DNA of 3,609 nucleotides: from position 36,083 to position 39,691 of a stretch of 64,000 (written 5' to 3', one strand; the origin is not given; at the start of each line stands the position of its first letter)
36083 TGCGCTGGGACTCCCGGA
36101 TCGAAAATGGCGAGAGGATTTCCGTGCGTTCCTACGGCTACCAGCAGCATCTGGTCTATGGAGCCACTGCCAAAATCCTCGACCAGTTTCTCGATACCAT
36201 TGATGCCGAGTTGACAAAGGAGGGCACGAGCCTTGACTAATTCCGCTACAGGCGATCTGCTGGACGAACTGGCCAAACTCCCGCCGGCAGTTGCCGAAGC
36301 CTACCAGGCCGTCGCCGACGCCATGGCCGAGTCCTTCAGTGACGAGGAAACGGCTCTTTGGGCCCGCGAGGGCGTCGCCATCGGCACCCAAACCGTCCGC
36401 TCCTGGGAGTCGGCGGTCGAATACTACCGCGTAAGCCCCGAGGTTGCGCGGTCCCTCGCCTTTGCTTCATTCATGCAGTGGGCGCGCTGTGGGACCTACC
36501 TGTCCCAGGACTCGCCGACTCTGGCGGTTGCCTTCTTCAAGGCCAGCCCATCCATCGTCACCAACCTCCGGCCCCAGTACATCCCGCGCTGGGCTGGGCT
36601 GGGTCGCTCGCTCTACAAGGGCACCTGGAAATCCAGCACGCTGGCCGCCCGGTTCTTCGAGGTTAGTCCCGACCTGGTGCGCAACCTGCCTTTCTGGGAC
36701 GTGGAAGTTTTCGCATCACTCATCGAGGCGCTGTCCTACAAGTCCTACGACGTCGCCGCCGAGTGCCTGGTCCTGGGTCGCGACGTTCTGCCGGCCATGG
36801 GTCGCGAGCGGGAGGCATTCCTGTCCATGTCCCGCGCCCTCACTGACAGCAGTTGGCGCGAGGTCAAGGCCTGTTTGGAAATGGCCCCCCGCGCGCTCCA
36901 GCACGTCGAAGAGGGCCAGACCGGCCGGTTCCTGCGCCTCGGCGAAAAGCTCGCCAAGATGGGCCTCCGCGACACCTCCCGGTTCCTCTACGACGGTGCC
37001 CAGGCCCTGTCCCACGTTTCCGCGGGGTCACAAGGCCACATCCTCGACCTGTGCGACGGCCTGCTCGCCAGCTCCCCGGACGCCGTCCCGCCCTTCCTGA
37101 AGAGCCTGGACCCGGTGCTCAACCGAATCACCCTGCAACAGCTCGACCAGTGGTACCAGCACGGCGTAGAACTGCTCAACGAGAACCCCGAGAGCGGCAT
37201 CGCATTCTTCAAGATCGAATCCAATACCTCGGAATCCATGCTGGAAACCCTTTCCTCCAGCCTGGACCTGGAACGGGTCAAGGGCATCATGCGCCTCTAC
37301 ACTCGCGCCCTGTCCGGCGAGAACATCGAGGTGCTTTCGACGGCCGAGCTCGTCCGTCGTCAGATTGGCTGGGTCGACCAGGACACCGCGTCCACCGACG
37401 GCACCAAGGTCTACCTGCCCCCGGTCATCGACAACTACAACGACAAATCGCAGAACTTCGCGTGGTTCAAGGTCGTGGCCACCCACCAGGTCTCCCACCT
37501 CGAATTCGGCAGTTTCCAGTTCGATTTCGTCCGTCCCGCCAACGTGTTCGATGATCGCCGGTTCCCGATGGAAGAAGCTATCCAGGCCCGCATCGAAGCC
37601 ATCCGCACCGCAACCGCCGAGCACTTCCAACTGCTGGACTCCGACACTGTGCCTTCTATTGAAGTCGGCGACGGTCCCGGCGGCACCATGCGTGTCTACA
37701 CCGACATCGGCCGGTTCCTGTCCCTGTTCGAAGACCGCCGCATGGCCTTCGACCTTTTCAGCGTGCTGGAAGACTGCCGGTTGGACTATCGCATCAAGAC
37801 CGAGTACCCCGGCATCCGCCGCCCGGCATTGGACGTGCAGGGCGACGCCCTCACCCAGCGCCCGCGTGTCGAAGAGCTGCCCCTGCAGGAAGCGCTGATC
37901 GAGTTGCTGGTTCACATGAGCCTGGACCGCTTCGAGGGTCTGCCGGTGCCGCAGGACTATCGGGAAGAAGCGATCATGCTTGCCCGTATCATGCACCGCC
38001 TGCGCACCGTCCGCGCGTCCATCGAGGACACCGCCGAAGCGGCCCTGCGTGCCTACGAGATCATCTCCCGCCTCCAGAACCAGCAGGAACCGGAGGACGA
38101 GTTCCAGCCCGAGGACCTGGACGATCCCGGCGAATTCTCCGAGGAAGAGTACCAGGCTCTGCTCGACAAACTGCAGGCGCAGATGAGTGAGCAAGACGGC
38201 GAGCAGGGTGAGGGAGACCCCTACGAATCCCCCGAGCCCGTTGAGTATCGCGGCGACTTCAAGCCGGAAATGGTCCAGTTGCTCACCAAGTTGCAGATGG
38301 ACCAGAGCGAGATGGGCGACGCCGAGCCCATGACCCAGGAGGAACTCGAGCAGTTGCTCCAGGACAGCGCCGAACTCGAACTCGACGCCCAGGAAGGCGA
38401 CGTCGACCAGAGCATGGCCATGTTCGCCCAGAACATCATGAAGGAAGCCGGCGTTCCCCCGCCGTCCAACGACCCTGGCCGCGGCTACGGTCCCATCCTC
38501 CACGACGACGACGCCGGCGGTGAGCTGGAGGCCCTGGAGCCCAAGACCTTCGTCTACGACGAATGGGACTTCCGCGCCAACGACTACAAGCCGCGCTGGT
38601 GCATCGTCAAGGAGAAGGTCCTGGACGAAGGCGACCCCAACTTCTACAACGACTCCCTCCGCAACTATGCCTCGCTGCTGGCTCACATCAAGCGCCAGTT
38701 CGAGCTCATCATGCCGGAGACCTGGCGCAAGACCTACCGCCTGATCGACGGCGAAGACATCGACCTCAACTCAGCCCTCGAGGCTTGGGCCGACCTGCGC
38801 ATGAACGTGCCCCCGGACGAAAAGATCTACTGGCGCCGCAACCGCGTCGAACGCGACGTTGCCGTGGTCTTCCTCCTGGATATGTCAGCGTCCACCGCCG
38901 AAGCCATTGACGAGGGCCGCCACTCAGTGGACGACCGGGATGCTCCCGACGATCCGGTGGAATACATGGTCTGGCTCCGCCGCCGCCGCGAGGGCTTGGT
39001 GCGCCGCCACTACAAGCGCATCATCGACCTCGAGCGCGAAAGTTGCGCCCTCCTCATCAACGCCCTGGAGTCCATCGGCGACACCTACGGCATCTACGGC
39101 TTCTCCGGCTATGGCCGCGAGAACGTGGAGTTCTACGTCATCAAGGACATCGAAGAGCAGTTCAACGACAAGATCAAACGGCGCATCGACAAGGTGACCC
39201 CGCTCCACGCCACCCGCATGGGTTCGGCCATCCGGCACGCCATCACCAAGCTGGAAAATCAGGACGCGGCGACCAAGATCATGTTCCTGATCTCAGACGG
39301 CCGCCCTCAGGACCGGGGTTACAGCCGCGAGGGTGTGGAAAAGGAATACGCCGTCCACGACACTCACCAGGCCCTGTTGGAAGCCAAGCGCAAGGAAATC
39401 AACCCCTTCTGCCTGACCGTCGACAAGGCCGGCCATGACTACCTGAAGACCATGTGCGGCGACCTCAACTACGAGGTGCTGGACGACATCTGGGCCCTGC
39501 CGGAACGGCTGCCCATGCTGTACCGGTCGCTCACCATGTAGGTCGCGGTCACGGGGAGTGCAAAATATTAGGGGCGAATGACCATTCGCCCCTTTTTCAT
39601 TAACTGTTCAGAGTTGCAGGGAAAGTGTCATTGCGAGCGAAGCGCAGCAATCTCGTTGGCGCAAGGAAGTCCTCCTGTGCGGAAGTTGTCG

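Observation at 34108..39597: coaE / MoxR(CbbQ-NorQ type) AAA+ / CoA-type Nudix / 1102-aa VWA protein: a tightly coupled four-gene operon with no visible client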

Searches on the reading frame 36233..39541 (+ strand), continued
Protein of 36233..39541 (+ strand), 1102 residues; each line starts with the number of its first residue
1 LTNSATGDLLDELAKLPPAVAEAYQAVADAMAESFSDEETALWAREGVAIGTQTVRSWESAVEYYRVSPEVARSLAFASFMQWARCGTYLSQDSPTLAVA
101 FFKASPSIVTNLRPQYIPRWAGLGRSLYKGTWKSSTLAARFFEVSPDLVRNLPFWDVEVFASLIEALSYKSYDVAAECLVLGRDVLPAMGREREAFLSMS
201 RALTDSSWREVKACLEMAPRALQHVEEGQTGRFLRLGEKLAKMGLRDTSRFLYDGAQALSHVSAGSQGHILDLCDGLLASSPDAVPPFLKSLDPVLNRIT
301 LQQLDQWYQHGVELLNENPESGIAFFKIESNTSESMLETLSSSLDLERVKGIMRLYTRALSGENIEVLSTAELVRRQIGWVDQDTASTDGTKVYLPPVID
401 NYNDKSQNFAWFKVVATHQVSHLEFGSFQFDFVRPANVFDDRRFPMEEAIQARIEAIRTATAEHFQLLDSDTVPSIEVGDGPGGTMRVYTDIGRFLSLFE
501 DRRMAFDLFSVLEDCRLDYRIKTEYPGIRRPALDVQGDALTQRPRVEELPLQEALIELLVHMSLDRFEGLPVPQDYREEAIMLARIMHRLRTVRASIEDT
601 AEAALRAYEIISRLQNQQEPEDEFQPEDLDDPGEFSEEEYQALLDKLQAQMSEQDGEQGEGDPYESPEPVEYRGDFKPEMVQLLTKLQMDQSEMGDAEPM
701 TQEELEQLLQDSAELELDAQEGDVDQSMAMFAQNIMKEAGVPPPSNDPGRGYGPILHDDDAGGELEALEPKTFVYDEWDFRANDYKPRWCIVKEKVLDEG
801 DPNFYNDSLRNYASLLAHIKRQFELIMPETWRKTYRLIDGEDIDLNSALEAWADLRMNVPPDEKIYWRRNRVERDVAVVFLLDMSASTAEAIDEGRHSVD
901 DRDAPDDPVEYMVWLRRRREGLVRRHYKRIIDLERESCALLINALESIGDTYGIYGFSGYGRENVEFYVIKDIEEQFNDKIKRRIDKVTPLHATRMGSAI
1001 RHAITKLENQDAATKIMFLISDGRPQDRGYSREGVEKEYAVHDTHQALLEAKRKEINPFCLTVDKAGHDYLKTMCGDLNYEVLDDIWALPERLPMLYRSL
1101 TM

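Call 90: search_protein_families(library=pfam, proteins=[L164:1212-1826:-, L164:1827-3239:-, L164:3239-3823:-, L164:3932-4561:+, L164:6360-9137:+, L164:9240-10493:+, L164:10490-12832:-, L164:12829-13347:-, L164:14207-15571:-, L164:15666-16562:+], max_evalue=0.001)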
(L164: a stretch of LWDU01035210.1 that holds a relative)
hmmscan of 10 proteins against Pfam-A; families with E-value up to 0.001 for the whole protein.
L164:1212-1826:- (204 aa): 1 family
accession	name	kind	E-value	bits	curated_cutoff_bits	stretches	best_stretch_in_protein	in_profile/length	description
PF13618.11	Gluconate_2-dh3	-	2.6e-12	47.7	23.4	1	61-188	2-135/135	Gluconate 2-dehydrogenase subunit 3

L164:1827-3239:- (470 aa): 2 families
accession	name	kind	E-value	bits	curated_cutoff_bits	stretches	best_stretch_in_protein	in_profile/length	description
PF01546.33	Peptidase_M20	-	2.1e-19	70.7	24.6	1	91-462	1-204/206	Peptidase family M20/M25/M40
PF07687.19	M20_dimer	-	3.2e-07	30.7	21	1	204-362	3-104/107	Peptidase dimerisation domain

L164:3239-3823:- (194 aa): 1 family
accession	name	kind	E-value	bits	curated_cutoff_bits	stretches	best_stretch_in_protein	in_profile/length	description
PF04186.18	FxsA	-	3.4e-36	124.1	25.2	1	22-127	2-107/109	FxsA cytoplasmic membrane protein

L164:3932-4561:+ (209 aa): 6 families
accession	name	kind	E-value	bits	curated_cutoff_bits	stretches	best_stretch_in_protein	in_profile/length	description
PF12146.15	Hydrolase_4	-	1.4e-13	51.2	27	1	40-140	12-113/239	Serine aminopeptidase, S33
PF00561.26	Abhydrolase_1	-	3.1e-09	37.3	25.8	1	39-143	9-111/245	alpha/beta hydrolase fold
PF20408.4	Abhydrolase_11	-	3.5e-08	33.8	27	1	40-192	12-168/193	Alpha/beta hydrolase domain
PF12697.13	Abhydrolase_6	-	1.1e-06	30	26.3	1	50-140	20-97/217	Alpha/beta hydrolase family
PF02129.25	Peptidase_S15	-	1.9e-06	28.2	23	1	55-124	47-118/262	X-Pro dipeptidyl-peptidase (S15 family)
PF03959.19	FSH1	-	0.00014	22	21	1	84-172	86-179/211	Serine hydrolase (FSH1)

L164:6360-9137:+ (925 aa): 2 families
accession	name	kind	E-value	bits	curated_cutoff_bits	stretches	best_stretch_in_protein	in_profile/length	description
PF05762.20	VWA_CoxE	-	0.00025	21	26.4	0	659-716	17-71/222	VWA domain containing CoxE-like protein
PF00092.34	VWA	-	0.00063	20.4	23.8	0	816-913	78-169/174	von Willebrand factor type A domain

L164:9240-10493:+ (417 aa): 1 family
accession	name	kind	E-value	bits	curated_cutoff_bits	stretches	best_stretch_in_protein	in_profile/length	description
PF00999.27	Na_H_Exchanger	-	2.9e-35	122.3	26.2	1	31-407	6-373/375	Sodium/hydrogen exchanger, transmembrane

L164:10490-12832:- (780 aa): 2 families
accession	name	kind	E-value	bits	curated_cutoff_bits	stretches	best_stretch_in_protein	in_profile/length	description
PF20256.3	MoCoBD_2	-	4.3e-30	105.6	27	2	628-728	183-283/283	Molybdopterin cofactor-binding domain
PF02738.23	MoCoBD_1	-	6.8e-27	94.6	27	1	363-591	10-239/244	Molybdopterin cofactor-binding domain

L164:12829-13347:- (172 aa): 3 families
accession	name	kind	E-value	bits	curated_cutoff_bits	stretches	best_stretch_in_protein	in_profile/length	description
PF01799.25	Fer2_2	-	6.2e-31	106.8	30.3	1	74-147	1-75/75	[2Fe-2S] binding domain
PF00111.32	Fer2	-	1.6e-09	38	21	1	7-63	2-58/77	2Fe-2S iron-sulfur cluster binding domain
PF13085.11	Fer2_3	-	6.9e-07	29.7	27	1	38-90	50-92/107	2Fe-2S iron-sulfur cluster binding domain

L164:14207-15571:- (454 aa): 1 family
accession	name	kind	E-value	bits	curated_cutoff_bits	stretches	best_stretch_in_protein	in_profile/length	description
PF01554.23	MatE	-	1.4e-40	139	24.9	2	251-412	1-161/161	MatE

L164:15666-16562:+ (298 aa): 3 families
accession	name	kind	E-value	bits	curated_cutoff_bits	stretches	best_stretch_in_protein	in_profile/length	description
PF12697.13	Abhydrolase_6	-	3.3e-20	74.1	26.3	1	36-292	1-216/217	Alpha/beta hydrolase family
PF12146.15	Hydrolase_4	-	6.1e-12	45.8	27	1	32-133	3-112/239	Serine aminopeptidase, S33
PF00561.26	Abhydrolase_1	-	2.2e-11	44.3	25.8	1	40-136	7-107/245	alpha/beta hydrolase fold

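Call 91: find_encoding_contigs(protein=P0222, flank=6000, max_places=2)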
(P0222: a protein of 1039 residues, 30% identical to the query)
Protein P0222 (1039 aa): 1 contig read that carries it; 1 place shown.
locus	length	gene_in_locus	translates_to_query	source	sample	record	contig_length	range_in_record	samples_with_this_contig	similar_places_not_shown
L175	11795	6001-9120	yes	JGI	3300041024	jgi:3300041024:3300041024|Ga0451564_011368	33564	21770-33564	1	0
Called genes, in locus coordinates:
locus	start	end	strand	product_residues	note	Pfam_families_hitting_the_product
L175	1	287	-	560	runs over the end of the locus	PF01436:NHL (faint), PF01731:Arylesterase (faint), PF22807:TrAA12 (faint), PF03088:Str_synth (faint), PF21959:DUF6923 (faint), PF24684:Vgb_lyase (faint), PF13360:PQQ_2 (weak), PF08450:SGL (weak), +1 more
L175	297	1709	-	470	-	PF01546:Peptidase_M20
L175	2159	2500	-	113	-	-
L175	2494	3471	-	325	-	PF13520:AA_permease_2, PF00324:AA_permease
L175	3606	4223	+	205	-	PF20408:Abhydrolase_11 (faint), PF12146:Hydrolase_4 (weak), PF00561:Abhydrolase_1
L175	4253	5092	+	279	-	PF00378:ECH_1, PF16113:ECH_2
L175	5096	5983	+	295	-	PF07728:AAA_5, PF08406:CbbQ_C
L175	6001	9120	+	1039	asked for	PF00092:VWA (faint)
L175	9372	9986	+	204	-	PF04337:DUF480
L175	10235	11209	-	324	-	PF03308:MeaB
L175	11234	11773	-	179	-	PF02310:B12-binding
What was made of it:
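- In another lineage an alpha/beta-hydrolase and an ECH precede the AAA+ gene (calls 90, 91). MeaB and a B12-binding gene lie in L175 (call 91).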

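Call 92: find_encoding_contigs(protein=P0210, flank=6000, max_places=2)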
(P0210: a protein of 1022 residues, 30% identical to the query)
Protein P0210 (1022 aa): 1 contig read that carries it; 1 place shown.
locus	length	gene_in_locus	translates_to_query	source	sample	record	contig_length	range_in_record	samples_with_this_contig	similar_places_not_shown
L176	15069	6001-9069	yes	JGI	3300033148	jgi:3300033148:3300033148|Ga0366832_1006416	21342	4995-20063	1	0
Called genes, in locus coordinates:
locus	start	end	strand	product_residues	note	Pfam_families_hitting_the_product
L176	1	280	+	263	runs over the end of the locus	PF01026:TatD_DNase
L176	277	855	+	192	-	PF02545:Maf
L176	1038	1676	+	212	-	PF12945:PilZNR, PF07238:PilZ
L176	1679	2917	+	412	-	PF11871:DUF3391, PF13487:HD_5, PF01966:HD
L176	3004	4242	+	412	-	PF11871:DUF3391, PF13487:HD_5, PF01966:HD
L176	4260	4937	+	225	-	PF01168:Ala_racemase_N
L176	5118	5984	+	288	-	PF07728:AAA_5, PF08406:CbbQ_C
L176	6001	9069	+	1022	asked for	PF00092:VWA (weak)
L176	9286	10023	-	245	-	PF08032:SpoU_sub_bind, PF00588:SpoU_methylase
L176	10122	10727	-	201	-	PF00625:Guanylate_kin, PF13238:AAA_18 (weak), PF13401:AAA_22 (faint)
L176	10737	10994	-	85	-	PF04025:RemA-like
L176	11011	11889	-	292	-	PF03755:YicC-like_N, PF08340:YicC-like_C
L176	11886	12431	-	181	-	PF14385:DUF4416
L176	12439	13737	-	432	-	PF01210:NAD_Gly3P_dh_N (faint), PF03721:UDPG_MGDP_dh_N, PF00984:UDPG_MGDP_dh, PF03720:UDPG_MGDP_dh_C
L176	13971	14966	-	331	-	PF00294:PfkB, PF08543:Phos_pyr_kin (weak)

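Call 93: find_encoding_contigs(protein=P0238, flank=6000, max_places=2)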
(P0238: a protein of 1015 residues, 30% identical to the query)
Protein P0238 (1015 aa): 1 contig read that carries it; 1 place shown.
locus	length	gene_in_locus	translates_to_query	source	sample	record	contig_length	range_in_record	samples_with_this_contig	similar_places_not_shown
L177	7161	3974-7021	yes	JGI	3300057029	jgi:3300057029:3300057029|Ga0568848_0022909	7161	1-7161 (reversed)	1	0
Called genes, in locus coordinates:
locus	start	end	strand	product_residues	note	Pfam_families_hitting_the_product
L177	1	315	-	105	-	?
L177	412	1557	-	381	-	PF02771:Acyl-CoA_dh_N, PF02770:Acyl-CoA_dh_M, PF00441:Acyl-CoA_dh_1, PF08028:Acyl-CoA_dh_2 (weak)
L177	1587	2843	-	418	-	PF02771:Acyl-CoA_dh_N, PF02770:Acyl-CoA_dh_M, PF00441:Acyl-CoA_dh_1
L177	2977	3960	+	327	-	PF07728:AAA_5, PF08406:CbbQ_C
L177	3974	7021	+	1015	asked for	PF00092:VWA (weak)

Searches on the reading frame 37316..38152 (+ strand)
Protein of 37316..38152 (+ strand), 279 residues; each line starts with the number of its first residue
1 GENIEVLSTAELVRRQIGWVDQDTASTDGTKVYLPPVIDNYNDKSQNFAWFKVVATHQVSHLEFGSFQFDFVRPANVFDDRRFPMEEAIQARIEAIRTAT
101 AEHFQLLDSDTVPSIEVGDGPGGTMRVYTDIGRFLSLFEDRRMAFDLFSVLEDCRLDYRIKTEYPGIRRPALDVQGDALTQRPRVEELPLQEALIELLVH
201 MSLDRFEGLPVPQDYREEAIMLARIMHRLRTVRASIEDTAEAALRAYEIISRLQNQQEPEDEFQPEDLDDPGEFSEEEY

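Call 70: predict_structure(alignment_id=A3)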
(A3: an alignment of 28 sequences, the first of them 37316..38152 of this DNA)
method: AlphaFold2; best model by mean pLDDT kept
length: 279 residues; sequences in the alignment: 28
mean_pLDDT: 89.8   pTM: 0.86
mean pLDDT of the five models: 89.8, 89.3, 88.3, 87.9, 86.5
residues with pLDDT >= 90: 218; 70-90: 27; 50-70: 18; < 50: 16
segments of 3 or more residues with pLDDT < 50: 118-125, 274-279
pLDDT, mean of each block of 10 residues (from residue 1): 86 80 88 93 94 96 96 97 95 91 75 50 57 95 97 98 96 96 97 98 97 98 98 98 98 97 96 50
secondary structure, 60 per line:
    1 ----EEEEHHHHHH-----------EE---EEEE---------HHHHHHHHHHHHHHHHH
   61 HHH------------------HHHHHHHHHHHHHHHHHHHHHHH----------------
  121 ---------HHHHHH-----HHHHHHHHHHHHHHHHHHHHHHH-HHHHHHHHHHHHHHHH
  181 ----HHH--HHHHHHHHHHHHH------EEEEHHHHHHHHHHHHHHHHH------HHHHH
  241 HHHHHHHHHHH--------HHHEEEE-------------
elements in order: E5-8 H9-14 E31-34 H44-63 H82-104 H130-135 H141-163 H165-180 H190-202 E209-212 H213-229 H236-251 E263-266

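Call 72: fold_search(model_id=the predicted structure, library=pdb)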
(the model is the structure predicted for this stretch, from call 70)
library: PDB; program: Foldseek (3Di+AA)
matches with E <= 10: 46; with E <= 0.001: 0
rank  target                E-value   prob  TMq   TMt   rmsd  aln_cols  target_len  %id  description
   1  5l7i_A                2.9e+00  0.08  0.16  0.08  14.8       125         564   15  Structure of human Smoothened in complex with Vismodegib (released 2016-07-20)
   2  7c61_A                2.9e+00  0.07  0.14  0.12  17.6       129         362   12  Crystal structure of 5-HT1B-BRIL and SRP2070_Fab complex (released 2020-07-29)
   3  7ta2                  3.0e+00  0.11  0.15  0.18   8.5        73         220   18  Crystal structure of the human sperm-expressed surface protein SPACA6 (released 2022-08-31)
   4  5xsd_L                3.3e+00  0.03  0.11  0.20   9.8       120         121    8  XylFII-LytSN complex mutant - D103A (released 2017-08-02)
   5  9bqw_A                3.9e+00  0.05  0.14  0.25  15.2       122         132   11  Fab F945-DbpA complex (released 2025-08-06)
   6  5l7i_B                4.3e+00  0.06  0.15  0.08  14.6       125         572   14  Structure of human Smoothened in complex with Vismodegib (released 2016-07-20)
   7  6jlc                  4.3e+00  0.04  0.15  0.17  13.5       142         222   16  Structure determination of CAMP factor of Mobiluncus curtisii and insight into structural dynamics (released 2019-12-04)
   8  8qad                  4.3e+00  0.04  0.15  0.23  10.0       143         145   11  X-ray crystal structure of a de novo designed single-chain antiparallel 6-helix coiled-coil alpha-helical barrel, sc-apC (released 2024-07-03)
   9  2euk                  4.3e+00  0.01  0.10  0.12  18.2       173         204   10  Crystal Structure of Human Glycolipid Transfer Protein complexed with 24:1 Galactosylceramide (released 2006-11-14)
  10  8s2f_BBB              4.6e+00  0.01  0.09  0.12  22.4       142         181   14  Crystal structure of Borrelia burgdorferi paralogous family 12 outer surface protein BBH37 (released 2025-03-05)
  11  8b6l_O                4.8e+00  0.02  0.12  0.07  19.5       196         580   14  Subtomogram average of the human Sec61-TRAP-OSTA-translocon (released 2022-12-07)
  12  1l7c_C                5.1e+00  0.02  0.12  0.14  19.9       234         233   12  alpha-catenin fragment, residues 385-651 (released 2002-06-19)
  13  9fqr_F0               5.3e+00  0.01  0.10  0.14  31.6       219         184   14  96-nm repeat of axonemal doublet microtubules from bovine sperm (released 2025-03-26)
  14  7n6g_3W               5.3e+00  0.01  0.10  0.08  48.6       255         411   12  C1 of central pair (released 2022-05-18)
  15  8etg_b                6.2e+00  0.04  0.14  0.10  12.6       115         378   15  Fkbp39 associated 60S nascent ribosome State 3 (released 2022-11-30)
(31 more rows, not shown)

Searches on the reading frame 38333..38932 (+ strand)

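Call 40: search_protein_families(library=pfam, proteins=[window:38333-38932:+], max_evalue=1)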
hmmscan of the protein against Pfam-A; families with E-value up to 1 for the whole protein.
window:38333-38932:+ (200 aa): 1 family
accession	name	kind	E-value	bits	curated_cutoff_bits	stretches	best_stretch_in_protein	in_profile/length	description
PF05762.20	VWA_CoxE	-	0.022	14.6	26.4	1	138-190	22-71/222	VWA domain containing CoxE-like protein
